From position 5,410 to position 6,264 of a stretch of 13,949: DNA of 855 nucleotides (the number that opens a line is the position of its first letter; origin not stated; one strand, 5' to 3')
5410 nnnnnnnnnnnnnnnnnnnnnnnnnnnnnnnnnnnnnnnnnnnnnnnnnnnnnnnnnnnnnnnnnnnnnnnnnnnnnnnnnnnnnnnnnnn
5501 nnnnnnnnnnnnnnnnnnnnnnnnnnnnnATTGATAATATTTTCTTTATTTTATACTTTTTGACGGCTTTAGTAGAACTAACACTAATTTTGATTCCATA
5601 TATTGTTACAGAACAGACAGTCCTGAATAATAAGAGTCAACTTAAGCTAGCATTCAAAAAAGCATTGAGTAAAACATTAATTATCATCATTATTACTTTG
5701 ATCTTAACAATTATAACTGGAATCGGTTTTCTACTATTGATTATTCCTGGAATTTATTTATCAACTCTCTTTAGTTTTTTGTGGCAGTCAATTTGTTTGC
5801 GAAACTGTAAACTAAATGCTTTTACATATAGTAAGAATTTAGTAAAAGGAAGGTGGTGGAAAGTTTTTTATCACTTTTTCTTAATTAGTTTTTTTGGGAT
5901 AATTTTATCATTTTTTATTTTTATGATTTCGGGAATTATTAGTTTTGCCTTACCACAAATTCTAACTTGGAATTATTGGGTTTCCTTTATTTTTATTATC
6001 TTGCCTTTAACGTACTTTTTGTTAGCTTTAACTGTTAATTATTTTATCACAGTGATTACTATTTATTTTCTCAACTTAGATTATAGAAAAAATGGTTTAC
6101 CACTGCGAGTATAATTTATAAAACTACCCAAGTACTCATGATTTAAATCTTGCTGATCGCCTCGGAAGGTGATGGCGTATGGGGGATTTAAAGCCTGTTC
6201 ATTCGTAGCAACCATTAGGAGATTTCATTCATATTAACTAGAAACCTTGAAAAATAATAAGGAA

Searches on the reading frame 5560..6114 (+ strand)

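Call 6: search_protein_families(library=pfam, proteins=[window:5560-6114:+], max_evalue=0.01)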
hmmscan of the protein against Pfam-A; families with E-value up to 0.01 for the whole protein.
window:5560-6114:+ (184 aa): 0 families

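Call 8: search_protein_families(library=ncbifam, proteins=[window:5560-6111:+], max_evalue=0.1)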
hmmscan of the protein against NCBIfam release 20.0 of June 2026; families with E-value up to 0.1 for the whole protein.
window:5560-6111:+ (184 aa): 1 family
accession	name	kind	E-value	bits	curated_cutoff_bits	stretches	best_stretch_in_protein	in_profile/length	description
NF002774.0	PRK02868.1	equivalog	0.014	15.1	227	1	4-73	96-160/248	YciC family protein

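Call 9: search_protein_families(library=padloc, proteins=[window:5560-6111:+], max_evalue=0.01)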
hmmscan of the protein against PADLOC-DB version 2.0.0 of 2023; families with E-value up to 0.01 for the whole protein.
window:5560-6111:+ (184 aa): 0 families

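Call 21: search_protein_families(library=phrogs, proteins=[window:5560-6111:+], max_evalue=0.1)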
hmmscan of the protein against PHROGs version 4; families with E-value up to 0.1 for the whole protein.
window:5560-6111:+ (184 aa): 0 families
